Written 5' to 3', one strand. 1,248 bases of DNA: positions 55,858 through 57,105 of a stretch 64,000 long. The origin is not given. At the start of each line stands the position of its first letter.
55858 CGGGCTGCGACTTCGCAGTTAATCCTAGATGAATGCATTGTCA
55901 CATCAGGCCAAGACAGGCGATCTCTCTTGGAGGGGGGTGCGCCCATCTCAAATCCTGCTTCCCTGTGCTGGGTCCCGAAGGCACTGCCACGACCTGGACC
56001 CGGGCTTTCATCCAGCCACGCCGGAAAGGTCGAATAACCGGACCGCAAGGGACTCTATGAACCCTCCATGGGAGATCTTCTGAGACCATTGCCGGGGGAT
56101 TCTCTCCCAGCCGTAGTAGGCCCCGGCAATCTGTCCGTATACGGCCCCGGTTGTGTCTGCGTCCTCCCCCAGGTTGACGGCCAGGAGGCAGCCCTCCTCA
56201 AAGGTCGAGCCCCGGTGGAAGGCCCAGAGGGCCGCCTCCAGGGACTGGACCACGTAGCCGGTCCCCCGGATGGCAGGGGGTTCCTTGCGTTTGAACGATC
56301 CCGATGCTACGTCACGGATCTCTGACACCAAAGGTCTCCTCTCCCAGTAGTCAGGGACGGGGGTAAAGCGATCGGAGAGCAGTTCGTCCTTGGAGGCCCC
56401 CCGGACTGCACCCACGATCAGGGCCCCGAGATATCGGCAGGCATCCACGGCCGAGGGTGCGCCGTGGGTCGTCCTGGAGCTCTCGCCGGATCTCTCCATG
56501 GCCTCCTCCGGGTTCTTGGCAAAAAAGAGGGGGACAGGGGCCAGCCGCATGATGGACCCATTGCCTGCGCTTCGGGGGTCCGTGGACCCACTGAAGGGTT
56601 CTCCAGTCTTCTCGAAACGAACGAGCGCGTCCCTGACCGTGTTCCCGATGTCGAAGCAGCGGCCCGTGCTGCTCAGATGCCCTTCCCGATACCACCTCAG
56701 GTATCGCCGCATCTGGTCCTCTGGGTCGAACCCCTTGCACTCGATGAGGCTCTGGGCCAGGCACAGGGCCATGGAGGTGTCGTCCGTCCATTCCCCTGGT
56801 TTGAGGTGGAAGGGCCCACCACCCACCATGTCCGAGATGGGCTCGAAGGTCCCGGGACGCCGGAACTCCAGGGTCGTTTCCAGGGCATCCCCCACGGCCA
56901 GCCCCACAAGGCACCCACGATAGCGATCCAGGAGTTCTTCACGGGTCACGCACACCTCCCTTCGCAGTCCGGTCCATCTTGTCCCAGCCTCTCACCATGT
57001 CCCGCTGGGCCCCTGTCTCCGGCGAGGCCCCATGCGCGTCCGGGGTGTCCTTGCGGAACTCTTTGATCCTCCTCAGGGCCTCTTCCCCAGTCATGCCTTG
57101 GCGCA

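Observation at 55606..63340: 7.6-kb genomic island integrated at tRNA-Leu(TAA), bounded by a 47-bp direct repeat of the tRNA 3' half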

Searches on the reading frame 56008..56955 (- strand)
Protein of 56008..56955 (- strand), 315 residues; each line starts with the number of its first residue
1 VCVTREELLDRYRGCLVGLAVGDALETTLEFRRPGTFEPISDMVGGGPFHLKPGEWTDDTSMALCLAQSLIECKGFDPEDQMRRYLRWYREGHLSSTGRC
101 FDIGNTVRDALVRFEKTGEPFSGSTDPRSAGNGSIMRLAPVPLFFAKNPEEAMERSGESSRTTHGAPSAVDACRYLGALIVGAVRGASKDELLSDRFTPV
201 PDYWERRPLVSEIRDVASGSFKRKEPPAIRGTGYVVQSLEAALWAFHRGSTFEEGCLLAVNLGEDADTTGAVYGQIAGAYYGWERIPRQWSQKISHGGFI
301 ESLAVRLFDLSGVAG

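Call 7: search_protein_families(library=pfam, proteins=[window:56008-56955:-], max_evalue=0.01)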
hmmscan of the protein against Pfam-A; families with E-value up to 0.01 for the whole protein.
window:56008-56955:- (315 aa): 1 family
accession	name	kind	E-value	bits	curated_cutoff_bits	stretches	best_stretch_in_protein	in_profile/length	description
PF03747.19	ADP_ribosyl_GH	-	1.4e-84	284.6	26.2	1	14-288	1-286/287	ADP-ribosylglycohydrolase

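Call 14: find_encoding_contigs(protein=window:56008-56955:-, flank=10000, max_places=10)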
Protein window:56008-56955:- (315 aa): no gene with exactly this product is on record in the collection.

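Call 29: search_protein_families(library=padloc, proteins=[window:56008-56955:-], max_evalue=0.01)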
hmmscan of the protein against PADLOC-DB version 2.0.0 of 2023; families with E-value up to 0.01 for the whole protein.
window:56008-56955:- (315 aa): 0 families

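Call 30: search_protein_families(library=ncbifam, proteins=[window:56008-56955:-], max_evalue=0.01)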
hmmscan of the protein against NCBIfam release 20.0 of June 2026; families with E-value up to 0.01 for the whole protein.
window:56008-56955:- (315 aa): 2 families
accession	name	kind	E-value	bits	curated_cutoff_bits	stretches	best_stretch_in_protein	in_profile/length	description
NF041672.1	ADPriboarghdlase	equivalog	2.3e-98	329.3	490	1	3-311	61-359/361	ADP-ribosylarginine hydrolase Tri1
TIGR02662.1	dinitro_DRAG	equivalog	3.8e-48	164.1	337.05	1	10-295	3-268/287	ADP-ribosyl-[dinitrogen reductase] hydrolase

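Call 48: find_homologous_proteins(query=window:56008-56955:-, max_evalue=1e-40)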
Query window:56008-56955:- (315 aa): 8000 proteins with E <= 1e-40 among 8000 candidates; the best 120 are listed.
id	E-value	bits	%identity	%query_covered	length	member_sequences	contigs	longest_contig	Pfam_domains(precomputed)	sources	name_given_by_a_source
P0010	1.2e-211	720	100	99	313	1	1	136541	PF03747.20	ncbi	-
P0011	3.2e-164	564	79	97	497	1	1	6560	PF03747.20,PF22784.2,PF22741.2,PF22785.2,PF00782.26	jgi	jgi:ADP-ribosyl-[dinitrogen reductase] hydrolase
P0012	1.4e-159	549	77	96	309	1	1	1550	PF03747.20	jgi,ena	-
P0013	2.1e-159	548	77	95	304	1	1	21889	PF03747.20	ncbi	-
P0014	1.3e-157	542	76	98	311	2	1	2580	PF03747.20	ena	-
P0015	2.1e-156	538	77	96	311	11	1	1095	PF03747.20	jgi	jgi:ADP-ribosyl-[dinitrogen reductase] hydrolase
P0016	1.0e-155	536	76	97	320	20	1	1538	PF03747.20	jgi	jgi:ADP-ribosyl-[dinitrogen reductase] hydrolase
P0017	1.3e-155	536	74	96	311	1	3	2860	PF03747.20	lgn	-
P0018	2.6e-155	535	75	98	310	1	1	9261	PF03747.20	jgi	jgi:ADP-ribosyl-[dinitrogen reductase] hydrolase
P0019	9.4e-155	533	73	97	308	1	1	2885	PF03747.20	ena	-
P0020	9.8e-155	533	76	95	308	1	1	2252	PF03747.20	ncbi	-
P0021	1.2e-154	532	74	96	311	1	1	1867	PF03747.20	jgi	jgi:ADP-ribosylglycohydrolase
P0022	3.4e-154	531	73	97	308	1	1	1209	PF03747.20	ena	-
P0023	3.8e-154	531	73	96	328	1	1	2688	PF03747.20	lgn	-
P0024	4.4e-154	531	74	97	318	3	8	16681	PF03747.20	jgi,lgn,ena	jgi:ADP-ribosylglycohydrolase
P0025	5.5e-154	530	75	97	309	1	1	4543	PF03747.20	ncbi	-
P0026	7.5e-154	530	74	96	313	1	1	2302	PF03747.20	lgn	-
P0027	8.0e-154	530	75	97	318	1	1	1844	PF03747.20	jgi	jgi:ADP-ribosylglycohydrolase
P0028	9.1e-154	530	74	94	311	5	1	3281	PF03747.20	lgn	-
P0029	9.4e-154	529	73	97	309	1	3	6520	PF03747.20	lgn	-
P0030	1.7e-153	529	74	98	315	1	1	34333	PF03747.20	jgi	jgi:ADP-ribosyl-[dinitrogen reductase] hydrolase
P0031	2.1e-153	528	75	97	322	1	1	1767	PF03747.20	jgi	jgi:ADP-ribosylglycohydrolase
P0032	2.2e-153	528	73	97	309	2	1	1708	PF03747.20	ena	-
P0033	3.8e-153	527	72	96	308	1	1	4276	PF03747.20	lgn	-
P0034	3.9e-153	527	73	97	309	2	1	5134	PF03747.20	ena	-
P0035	4.2e-153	527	75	97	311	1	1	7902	PF03747.20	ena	-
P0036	5.9e-153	527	72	98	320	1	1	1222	PF03747.20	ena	-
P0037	8.2e-153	526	73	95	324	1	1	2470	PF03747.20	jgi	jgi:ADP-ribosyl-[dinitrogen reductase] hydrolase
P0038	8.2e-153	526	74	97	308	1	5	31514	PF03747.20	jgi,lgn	-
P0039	8.4e-153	526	73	98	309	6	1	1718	PF03747.20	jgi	-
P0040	1.2e-152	526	75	97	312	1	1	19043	PF03747.20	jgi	jgi:ADP-ribosyl-[dinitrogen reductase] hydrolase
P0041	1.3e-152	526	74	95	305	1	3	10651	PF03747.20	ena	-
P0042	1.6e-152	525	73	97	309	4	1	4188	PF03747.20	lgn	-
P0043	2.0e-152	525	72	96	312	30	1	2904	PF03747.20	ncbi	-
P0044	2.4e-152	525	75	96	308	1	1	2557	PF03747.20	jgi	jgi:ADP-ribosyl-[dinitrogen reductase] hydrolase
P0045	2.5e-152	525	76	97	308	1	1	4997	PF03747.20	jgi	jgi:ADP-ribosyl-[dinitrogen reductase] hydrolase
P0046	2.7e-152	525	71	97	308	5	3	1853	PF03747.20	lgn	-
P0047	3.0e-152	525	71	98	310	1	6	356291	PF03747.20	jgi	jgi:ADP-ribosyl-[dinitrogen reductase] hydrolase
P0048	3.1e-152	524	72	97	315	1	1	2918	PF03747.20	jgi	jgi:ADP-ribosylglycohydrolase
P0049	3.2e-152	524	72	98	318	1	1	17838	PF03747.20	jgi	jgi:ADP-ribosyl-[dinitrogen reductase] hydrolase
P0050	3.3e-152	524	70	97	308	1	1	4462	PF03747.20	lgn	-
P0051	5.0e-152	524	70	97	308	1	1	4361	PF03747.20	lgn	-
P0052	5.4e-152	524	74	97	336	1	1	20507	PF03747.20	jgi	jgi:ADP-ribosyl-[dinitrogen reductase] hydrolase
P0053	6.2e-152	523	71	97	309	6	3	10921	PF03747.20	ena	-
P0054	6.4e-152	523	74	96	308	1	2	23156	PF03747.20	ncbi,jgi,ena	ncbi:MAG: ADP-ribosylglycohydrolase family protein [Thermodesulfobacteriota bacterium]|jgi:ADP-ribos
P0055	9.2e-152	523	73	97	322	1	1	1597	PF03747.20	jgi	jgi:ADP-ribosyl-[dinitrogen reductase] hydrolase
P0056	9.7e-152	523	74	96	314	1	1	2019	PF03747.20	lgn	-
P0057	1.1e-151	523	72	96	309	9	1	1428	PF03747.20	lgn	-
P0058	1.3e-151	522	73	98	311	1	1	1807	PF03747.20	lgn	-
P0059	1.3e-151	522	72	97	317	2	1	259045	PF03747.20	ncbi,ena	-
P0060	1.4e-151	522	73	97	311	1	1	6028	PF03747.20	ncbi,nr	ncbi:MAG: ADP-ribosylglycohydrolase [Deltaproteobacteria bacterium RBG_13_47_9]|nr:MAG: ADP-ribosylg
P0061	1.9e-151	522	72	95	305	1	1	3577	PF03747.20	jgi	jgi:ADP-ribosylglycohydrolase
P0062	2.3e-151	522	74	96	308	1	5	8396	PF03747.20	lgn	-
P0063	2.4e-151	522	74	96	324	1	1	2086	PF03747.20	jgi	-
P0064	2.4e-151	522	74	98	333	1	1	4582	PF03747.20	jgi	jgi:ADP-ribosyl-[dinitrogen reductase] hydrolase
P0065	2.6e-151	521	74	96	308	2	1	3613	PF03747.20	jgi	jgi:ADP-ribosylglycohydrolase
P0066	3.1e-151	521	74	97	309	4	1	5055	PF03747.20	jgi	-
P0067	3.6e-151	521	73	98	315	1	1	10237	PF03747.20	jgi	jgi:ADP-ribosyl-[dinitrogen reductase] hydrolase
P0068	4.4e-151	521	74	97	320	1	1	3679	PF03747.20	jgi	jgi:ADP-ribosyl-[dinitrogen reductase] hydrolase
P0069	4.4e-151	521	72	97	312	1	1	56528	PF03747.20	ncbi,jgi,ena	ncbi:MAG: ADP-ribosylglycohydrolase family protein [Verrucomicrobiia bacterium]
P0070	4.6e-151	521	72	97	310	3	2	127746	PF03747.20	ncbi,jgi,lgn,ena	jgi:ADP-ribosylglycohydrolase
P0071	7.0e-151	520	72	97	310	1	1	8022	PF03747.20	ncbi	-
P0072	7.0e-151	520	73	97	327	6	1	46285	PF03747.20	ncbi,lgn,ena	-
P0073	9.6e-151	520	71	97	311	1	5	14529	PF03747.20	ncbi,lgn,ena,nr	ncbi:MAG TPA: ADP-ribosylglycohydrolase [Cyanobacteria bacterium UBA11370]|nr:ADP-ribosylglycohydrol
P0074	1.1e-150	519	71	97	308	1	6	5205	PF03747.20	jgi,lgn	jgi:ADP-ribosylglycohydrolase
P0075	1.2e-150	519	84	85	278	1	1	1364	PF03747.20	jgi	jgi:ADP-ribosylglycohydrolase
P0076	1.4e-150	519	71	97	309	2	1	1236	PF03747.20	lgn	-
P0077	1.8e-150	519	71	97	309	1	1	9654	PF03747.20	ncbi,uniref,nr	ncbi:ADP-ribosylglycohydrolase family protein [Phormidium sp. LEGE 05292]|uniref:ADP-ribosylglycohyd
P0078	2.1e-150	518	73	97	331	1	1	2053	PF03747.20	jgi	jgi:ADP-ribosyl-[dinitrogen reductase] hydrolase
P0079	2.3e-150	518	71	96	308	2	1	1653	PF03747.20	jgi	-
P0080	2.9e-150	518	71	98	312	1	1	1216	PF03747.20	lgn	-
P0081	2.9e-150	518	73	97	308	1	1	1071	PF03747.20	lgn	-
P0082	3.0e-150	518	73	96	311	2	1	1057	PF03747.20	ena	-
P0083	3.3e-150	518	72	97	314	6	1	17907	PF03747.20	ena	-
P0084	4.1e-150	518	71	97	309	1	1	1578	PF03747.20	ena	-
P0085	4.6e-150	517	71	95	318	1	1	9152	PF03747.20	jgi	jgi:ADP-ribosyl-[dinitrogen reductase] hydrolase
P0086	7.1e-150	517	72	96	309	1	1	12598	PF03747.20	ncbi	-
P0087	7.2e-150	517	71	96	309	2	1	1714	PF03747.20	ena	-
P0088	8.8e-150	516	71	97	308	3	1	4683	PF03747.20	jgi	jgi:ADP-ribosylglycohydrolase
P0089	1.1e-149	516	72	97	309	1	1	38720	PF03747.20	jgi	-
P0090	1.1e-149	516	72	97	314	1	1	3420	PF03747.20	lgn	-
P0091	1.1e-149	516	70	98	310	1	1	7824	PF03747.20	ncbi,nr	ncbi:MAG: ADP-ribosylglycohydrolase family protein [Coleofasciculus sp. S288]|nr:ADP-ribosylglycohyd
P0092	1.2e-149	516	72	98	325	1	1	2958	PF03747.20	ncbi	-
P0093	1.5e-149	516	71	97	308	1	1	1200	PF03747.20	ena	-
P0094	2.0e-149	515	71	98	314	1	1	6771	PF03747.20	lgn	-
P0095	2.2e-149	515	75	96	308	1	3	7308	PF03747.20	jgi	jgi:ADP-ribosyl-[dinitrogen reductase] hydrolase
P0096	2.4e-149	515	71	96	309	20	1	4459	PF03747.20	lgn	-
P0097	2.7e-149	515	72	97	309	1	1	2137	PF03747.20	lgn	-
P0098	2.9e-149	515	71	97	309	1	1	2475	PF03747.20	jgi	jgi:ADP-ribosyl-[dinitrogen reductase] hydrolase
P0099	3.1e-149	515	71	98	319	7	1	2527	PF03747.20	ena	-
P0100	3.2e-149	515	70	97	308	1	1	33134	PF03747.20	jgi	jgi:ADP-ribosyl-[dinitrogen reductase] hydrolase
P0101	3.6e-149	514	72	96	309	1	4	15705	PF03747.20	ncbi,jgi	jgi:ADP-ribosylglycohydrolase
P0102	4.0e-149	514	72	97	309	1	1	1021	PF03747.20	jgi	-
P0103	4.2e-149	514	73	96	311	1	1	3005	PF03747.20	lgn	-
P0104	4.4e-149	514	70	97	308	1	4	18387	PF03747.20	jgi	jgi:ADP-ribosyl-[dinitrogen reductase] hydrolase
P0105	4.8e-149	514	73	95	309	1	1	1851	PF03747.20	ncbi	-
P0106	5.0e-149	514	72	96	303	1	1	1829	PF03747.20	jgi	jgi:ADP-ribosyl-[dinitrogen reductase] hydrolase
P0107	6.5e-149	514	74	92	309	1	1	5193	PF03747.20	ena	-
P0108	6.6e-149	514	69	97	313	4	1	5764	PF03747.20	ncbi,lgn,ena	-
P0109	6.7e-149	514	69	97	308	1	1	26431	PF03747.20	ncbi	-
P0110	6.9e-149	513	72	96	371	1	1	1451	PF03747.20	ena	-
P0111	7.7e-149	513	72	95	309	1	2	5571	PF03747.20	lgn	-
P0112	7.9e-149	513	69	97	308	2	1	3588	PF03747.20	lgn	-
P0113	9.2e-149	513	70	97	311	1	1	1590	PF03747.20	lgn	-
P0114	1.0e-148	513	72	97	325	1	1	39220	PF03747.20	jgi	jgi:ADP-ribosylglycohydrolase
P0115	1.2e-148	513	71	96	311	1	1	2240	PF03747.20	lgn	-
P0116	1.2e-148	513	70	97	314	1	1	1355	PF03747.20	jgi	jgi:ADP-ribosylglycohydrolase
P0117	1.7e-148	512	71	96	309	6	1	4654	PF03747.20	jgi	jgi:ADP-ribosyl-[dinitrogen reductase] hydrolase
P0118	1.8e-148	512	71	97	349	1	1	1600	PF03747.20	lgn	-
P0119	1.8e-148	512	71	97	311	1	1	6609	PF03747.20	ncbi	-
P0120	2.0e-148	512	69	98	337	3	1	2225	PF03747.20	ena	-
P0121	2.1e-148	512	71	97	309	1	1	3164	PF03747.20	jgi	jgi:ADP-ribosyl-[dinitrogen reductase] hydrolase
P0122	2.2e-148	512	72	97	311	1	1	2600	PF03747.20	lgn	-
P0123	2.3e-148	512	71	96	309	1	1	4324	PF03747.20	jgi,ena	jgi:ADP-ribosylglycohydrolase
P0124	2.5e-148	512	71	97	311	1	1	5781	PF03747.20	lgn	-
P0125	2.8e-148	511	70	97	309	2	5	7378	PF03747.20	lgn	-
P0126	3.0e-148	511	72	96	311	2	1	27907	PF03747.20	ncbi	ncbi:MAG: ADP-ribosylglycohydrolase family protein [Bacillota bacterium]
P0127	3.3e-148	511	72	96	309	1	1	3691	PF03747.20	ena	-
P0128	3.4e-148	511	72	96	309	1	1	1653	PF03747.20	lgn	-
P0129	3.9e-148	511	70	97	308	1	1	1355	PF03747.20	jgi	jgi:ADP-ribosyl-[dinitrogen reductase] hydrolase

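Call 49: find_encoding_contigs(protein=P0011, flank=8000, max_places=3)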
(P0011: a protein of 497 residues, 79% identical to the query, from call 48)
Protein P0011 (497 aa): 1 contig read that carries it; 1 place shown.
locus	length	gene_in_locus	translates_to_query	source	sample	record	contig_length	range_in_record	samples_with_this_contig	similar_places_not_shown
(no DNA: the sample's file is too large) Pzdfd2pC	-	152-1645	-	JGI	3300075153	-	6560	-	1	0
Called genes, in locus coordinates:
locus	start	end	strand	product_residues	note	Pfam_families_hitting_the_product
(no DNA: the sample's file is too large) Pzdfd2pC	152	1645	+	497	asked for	PF22784:PTP-SAK, PF00782:DSPc, PF22741:PTP-NADK, PF22785:Tc-R-P, PF03747:ADP_ribosyl_GH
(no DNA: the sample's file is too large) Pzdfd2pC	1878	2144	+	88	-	-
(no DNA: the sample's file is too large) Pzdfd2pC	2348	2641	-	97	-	-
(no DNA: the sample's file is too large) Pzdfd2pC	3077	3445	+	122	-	-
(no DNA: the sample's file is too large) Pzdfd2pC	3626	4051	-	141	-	-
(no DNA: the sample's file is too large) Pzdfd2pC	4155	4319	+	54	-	-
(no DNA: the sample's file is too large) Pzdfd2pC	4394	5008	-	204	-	-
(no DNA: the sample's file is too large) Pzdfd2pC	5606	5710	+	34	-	-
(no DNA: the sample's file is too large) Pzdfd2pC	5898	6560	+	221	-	?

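Call 50: find_encoding_contigs(protein=P0030, flank=8000, max_places=3)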
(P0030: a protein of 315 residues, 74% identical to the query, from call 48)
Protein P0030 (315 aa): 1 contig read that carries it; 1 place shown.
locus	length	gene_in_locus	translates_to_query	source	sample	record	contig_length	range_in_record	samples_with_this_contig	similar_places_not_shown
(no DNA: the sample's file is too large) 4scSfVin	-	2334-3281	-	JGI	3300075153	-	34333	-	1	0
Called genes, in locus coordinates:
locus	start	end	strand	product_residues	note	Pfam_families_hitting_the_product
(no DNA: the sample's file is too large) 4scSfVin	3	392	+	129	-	?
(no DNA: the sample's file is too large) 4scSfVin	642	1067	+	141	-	PF00589:Phage_integrase (weak)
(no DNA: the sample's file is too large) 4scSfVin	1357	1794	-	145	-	-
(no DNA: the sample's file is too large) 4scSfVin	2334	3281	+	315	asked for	PF03747:ADP_ribosyl_GH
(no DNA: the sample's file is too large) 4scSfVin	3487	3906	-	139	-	-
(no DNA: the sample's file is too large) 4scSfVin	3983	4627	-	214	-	PF10668:Phage_terminase (weak)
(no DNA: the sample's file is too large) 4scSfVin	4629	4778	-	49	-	-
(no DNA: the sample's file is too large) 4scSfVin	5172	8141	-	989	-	PF19263:DUF5906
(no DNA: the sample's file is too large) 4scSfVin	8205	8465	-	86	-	-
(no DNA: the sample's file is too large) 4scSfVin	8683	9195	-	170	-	-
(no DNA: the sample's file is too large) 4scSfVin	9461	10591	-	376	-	-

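Call 51: find_encoding_contigs(protein=P0054, flank=8000, max_places=3)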
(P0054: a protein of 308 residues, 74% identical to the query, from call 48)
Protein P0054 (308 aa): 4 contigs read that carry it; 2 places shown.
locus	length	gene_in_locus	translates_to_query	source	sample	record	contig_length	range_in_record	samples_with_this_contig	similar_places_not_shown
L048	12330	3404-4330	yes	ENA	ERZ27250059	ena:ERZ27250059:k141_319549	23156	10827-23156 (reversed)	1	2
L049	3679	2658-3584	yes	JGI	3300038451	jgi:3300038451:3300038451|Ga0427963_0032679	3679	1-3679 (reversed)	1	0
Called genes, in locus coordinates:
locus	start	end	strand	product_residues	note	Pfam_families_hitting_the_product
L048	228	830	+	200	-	-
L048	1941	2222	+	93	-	-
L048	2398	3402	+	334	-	PF03747:ADP_ribosyl_GH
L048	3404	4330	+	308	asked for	PF03747:ADP_ribosyl_GH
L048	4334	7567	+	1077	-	PF04257:RecC_N, PF27451:RecC_4th, PF17946:RecC_C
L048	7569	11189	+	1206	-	PF00580:UvrD-helicase, PF13245:AAA_19 (faint), PF13361:UvrD_C, PF13538:UvrD_C_2 (faint)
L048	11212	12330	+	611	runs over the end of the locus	PF21185:RecD_N, PF13604:AAA_30, PF00580:UvrD-helicase, PF05127:NAT10_TcmA_helicase, PF09848:SLFN-g3_helicase (weak), PF13245:AAA_19, PF18335:SH3_13, PF13538:UvrD_C_2, +2 more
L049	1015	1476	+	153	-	PF02732:ERCC4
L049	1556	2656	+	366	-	PF03747:ADP_ribosyl_GH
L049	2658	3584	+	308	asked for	PF03747:ADP_ribosyl_GH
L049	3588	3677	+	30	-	?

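Call 77: find_encoding_contigs(protein=P0013, flank=10000, max_places=3)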
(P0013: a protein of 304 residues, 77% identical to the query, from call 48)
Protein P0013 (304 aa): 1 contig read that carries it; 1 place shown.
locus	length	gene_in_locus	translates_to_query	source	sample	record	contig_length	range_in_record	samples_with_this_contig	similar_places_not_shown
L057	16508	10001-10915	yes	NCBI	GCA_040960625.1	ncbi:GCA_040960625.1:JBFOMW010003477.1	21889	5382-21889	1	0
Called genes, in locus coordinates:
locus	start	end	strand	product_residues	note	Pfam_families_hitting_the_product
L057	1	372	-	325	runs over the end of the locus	PF03401:TctC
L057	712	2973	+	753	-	PF02901:PFL-like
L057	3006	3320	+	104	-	PF01228:Gly_radical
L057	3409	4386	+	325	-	PF13353:Fer4_12 (faint), PF12797:Fer4_2 (faint), PF13237:Fer4_10 (weak), PF12838:Fer4_7, PF13187:Fer4_9, PF14697:Fer4_21, PF00037:Fer4, PF04055:Radical_SAM, +3 more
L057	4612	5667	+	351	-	PF03480:DctP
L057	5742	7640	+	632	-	PF04290:DctQ, PF06808:DctM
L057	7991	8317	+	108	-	PF01909:NTP_transf_2, PF18765:Polbeta (weak)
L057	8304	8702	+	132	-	PF05168:HEPN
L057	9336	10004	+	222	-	PF03167:UDG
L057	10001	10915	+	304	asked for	PF03747:ADP_ribosyl_GH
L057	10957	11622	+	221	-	-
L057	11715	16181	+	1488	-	PF05729:NACHT (faint), PF13191:AAA_16 (faint)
